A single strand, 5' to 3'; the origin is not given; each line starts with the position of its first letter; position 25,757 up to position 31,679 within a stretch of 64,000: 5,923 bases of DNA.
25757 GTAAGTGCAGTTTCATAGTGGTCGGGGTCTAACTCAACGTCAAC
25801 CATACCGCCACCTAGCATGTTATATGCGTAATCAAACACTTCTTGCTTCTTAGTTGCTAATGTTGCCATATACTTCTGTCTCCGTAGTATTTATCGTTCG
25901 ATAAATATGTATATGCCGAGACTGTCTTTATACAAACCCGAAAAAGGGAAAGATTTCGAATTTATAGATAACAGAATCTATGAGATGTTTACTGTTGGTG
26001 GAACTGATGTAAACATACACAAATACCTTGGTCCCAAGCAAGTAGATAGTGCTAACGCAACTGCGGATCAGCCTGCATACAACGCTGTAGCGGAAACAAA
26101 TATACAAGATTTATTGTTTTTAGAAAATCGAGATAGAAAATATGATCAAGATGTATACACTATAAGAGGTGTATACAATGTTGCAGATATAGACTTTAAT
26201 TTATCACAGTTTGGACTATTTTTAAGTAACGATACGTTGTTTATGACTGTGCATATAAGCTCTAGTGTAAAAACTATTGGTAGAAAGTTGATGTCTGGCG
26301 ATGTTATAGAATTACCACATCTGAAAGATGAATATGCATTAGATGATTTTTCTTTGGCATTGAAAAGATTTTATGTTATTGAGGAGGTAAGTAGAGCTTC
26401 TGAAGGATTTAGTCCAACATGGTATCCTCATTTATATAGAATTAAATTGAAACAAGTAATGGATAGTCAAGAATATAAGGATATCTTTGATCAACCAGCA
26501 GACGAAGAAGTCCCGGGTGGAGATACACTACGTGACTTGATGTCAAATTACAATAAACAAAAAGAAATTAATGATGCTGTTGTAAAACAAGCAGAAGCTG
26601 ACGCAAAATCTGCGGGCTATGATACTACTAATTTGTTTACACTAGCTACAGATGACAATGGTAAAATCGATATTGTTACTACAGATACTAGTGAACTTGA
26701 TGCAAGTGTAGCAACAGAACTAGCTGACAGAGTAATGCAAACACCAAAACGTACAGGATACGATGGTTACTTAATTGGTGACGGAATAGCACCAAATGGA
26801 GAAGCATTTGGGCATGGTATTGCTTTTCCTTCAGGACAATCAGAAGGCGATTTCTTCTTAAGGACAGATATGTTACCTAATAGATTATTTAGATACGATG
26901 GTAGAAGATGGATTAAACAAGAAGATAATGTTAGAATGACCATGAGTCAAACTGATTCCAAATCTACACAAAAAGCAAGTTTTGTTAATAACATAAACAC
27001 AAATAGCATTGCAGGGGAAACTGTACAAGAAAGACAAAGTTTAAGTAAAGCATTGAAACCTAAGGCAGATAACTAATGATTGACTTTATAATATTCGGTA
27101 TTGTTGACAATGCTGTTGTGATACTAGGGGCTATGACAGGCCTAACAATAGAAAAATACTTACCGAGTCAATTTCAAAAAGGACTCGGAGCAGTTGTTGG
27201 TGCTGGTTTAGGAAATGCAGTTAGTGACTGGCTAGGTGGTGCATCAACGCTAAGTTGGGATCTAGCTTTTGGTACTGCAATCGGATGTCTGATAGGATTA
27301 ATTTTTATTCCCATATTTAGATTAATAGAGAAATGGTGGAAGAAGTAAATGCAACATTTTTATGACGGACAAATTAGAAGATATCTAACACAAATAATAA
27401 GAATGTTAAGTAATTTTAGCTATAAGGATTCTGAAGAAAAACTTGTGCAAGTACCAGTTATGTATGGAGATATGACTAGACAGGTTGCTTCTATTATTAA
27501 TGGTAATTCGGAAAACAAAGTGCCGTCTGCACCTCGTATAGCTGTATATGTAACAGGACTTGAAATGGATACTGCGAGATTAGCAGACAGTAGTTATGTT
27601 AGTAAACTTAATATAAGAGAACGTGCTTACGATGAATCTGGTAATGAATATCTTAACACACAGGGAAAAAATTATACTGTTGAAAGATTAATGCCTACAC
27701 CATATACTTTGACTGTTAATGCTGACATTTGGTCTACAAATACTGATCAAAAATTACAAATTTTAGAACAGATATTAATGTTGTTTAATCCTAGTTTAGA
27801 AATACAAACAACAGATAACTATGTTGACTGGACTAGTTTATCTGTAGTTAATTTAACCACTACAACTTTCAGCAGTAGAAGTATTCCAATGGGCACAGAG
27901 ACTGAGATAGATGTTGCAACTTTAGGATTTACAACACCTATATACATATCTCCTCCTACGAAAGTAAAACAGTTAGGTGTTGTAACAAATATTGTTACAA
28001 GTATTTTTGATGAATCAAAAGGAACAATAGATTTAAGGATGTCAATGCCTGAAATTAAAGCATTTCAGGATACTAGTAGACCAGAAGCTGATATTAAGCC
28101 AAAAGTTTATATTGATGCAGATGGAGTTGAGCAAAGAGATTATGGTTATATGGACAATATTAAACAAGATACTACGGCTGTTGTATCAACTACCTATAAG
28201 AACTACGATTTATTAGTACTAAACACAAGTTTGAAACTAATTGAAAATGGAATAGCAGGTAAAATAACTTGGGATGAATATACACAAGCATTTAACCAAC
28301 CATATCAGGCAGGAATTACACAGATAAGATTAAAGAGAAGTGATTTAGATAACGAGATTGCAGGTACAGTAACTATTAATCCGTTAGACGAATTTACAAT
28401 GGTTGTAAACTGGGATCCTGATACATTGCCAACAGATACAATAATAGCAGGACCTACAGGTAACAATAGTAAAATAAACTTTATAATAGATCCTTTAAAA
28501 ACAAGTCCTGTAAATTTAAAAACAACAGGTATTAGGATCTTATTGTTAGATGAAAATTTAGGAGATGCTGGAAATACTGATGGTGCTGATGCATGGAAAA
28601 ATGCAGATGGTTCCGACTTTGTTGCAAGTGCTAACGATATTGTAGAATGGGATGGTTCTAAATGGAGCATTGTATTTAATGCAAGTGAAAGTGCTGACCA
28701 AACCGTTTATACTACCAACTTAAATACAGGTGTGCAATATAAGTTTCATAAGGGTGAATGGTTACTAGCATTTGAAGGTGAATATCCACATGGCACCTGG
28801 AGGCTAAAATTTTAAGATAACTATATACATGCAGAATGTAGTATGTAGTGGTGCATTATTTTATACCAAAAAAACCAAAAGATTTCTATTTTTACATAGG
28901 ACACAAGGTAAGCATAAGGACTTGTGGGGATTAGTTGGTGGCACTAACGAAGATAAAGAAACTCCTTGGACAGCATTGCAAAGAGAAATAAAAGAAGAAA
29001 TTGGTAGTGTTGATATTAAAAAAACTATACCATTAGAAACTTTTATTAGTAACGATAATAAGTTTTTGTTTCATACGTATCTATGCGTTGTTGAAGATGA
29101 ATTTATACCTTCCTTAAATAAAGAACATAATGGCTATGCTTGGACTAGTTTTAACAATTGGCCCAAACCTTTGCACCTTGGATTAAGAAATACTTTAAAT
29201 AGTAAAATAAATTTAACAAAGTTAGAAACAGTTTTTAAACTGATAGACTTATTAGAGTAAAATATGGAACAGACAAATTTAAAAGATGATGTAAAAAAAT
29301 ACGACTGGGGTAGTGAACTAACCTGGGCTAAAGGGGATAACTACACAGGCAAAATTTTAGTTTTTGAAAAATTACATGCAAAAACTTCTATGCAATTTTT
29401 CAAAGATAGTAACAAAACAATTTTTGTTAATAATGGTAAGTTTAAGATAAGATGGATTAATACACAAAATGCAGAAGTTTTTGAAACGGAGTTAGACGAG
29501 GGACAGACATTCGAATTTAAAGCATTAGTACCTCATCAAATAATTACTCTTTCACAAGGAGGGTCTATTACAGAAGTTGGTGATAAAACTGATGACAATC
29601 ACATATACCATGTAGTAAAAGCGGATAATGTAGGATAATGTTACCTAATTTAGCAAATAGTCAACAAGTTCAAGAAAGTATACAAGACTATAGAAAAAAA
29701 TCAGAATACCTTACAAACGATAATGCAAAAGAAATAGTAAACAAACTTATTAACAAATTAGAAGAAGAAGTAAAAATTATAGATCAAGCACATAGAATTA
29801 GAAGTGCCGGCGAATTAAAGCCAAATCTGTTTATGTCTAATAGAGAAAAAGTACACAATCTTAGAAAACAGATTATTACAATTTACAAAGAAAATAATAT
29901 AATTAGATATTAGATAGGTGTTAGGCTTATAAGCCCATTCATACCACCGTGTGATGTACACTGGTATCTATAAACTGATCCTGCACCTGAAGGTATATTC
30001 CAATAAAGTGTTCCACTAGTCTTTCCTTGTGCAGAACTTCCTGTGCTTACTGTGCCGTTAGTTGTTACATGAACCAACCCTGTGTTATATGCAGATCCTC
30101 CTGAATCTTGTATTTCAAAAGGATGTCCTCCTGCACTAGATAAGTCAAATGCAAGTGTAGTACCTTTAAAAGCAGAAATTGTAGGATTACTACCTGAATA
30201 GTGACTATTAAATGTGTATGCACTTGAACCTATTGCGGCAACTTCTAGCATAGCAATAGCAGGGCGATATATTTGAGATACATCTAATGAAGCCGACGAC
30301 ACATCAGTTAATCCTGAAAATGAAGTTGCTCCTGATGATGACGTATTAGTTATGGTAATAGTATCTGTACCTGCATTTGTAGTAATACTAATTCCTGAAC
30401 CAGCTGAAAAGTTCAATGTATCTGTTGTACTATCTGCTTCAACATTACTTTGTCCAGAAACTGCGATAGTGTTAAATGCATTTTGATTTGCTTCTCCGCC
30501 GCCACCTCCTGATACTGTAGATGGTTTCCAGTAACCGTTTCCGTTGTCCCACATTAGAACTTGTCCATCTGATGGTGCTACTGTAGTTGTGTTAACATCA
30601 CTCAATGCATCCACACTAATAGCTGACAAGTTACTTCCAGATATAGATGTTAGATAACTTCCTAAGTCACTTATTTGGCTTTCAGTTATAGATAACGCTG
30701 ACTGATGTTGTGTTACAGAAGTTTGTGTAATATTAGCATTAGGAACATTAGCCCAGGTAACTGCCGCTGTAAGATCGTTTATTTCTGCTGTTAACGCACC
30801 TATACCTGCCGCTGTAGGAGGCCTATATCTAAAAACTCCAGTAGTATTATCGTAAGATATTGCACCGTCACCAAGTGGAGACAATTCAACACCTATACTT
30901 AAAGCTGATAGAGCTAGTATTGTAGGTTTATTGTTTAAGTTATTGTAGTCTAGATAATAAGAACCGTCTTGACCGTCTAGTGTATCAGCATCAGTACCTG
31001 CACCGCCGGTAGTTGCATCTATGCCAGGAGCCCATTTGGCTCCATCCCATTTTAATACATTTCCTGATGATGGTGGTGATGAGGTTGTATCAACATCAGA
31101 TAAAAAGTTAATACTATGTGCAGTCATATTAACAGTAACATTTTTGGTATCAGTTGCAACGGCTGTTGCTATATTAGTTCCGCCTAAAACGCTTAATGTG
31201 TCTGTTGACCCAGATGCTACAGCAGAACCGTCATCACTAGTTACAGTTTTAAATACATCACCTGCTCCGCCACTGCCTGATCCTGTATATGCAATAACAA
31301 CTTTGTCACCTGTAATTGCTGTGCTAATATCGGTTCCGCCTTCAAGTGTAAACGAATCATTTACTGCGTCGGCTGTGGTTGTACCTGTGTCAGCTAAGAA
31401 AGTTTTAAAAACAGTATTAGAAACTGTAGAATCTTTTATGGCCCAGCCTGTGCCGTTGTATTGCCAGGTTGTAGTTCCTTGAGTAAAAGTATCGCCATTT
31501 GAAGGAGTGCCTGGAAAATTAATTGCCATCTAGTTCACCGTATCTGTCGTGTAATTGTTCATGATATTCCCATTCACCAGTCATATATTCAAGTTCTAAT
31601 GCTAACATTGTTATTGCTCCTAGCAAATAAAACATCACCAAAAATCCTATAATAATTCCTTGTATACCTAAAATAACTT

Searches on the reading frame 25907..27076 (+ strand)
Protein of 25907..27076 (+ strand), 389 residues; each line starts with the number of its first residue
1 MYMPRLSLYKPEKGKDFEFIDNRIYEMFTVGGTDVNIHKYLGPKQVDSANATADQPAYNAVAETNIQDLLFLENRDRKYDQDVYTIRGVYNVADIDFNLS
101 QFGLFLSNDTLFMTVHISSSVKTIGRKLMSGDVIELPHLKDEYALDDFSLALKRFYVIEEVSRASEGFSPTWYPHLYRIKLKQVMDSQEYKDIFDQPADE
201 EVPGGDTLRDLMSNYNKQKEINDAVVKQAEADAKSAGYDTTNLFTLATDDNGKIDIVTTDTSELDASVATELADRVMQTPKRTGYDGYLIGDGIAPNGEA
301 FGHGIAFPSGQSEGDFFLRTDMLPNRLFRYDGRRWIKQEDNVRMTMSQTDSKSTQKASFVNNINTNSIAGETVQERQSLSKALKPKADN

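Call 105: search_protein_families(library=phrogs, proteins=[window:25907-27076:+], max_evalue=0.001)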
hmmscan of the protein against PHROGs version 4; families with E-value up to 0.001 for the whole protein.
window:25907-27076:+ (389 aa): 1 family
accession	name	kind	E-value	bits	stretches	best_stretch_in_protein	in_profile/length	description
phrog_11591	-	head and packaging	7e-85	287.2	2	5-251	2-258/497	virion structural protein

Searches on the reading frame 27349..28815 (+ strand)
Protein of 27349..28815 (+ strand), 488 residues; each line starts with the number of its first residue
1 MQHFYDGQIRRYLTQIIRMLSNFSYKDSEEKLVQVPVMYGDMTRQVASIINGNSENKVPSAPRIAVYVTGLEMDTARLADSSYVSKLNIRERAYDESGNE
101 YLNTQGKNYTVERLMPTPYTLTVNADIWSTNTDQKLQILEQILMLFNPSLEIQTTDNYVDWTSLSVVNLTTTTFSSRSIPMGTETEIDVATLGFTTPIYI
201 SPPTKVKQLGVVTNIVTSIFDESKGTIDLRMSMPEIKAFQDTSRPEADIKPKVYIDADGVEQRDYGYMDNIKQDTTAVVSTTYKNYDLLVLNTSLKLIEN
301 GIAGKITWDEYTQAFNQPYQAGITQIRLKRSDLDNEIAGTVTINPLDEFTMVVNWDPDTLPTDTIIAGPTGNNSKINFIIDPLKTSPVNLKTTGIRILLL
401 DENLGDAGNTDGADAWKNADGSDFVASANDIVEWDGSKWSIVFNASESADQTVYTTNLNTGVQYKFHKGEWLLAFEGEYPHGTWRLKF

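Call 105: search_protein_families(library=phrogs, proteins=[window:27349-28815:+], max_evalue=0.001)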
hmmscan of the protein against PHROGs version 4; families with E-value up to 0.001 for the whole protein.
window:27349-28815:+ (488 aa): 2 families
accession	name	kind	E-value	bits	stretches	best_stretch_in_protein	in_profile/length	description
phrog_11196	-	tail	1e-80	272.9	1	2-488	4-438/441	tail sheath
phrog_227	-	tail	3.4e-21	76.9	1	2-241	4-238/278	tail sheath stabilizer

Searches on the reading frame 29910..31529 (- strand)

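Call 105: search_protein_families(library=phrogs, proteins=[window:29910-31529:-], max_evalue=0.001)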
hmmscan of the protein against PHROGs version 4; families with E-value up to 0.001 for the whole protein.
window:29910-31529:- (539 aa): 2 families
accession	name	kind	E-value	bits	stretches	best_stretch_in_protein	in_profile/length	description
phrog_677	-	tail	4.6e-63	215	4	246-537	127-409/412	baseplate wedge tail fiber protein connector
phrog_9729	-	tail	6.4e-05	22.7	1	135-185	545-591/750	tail fiber protein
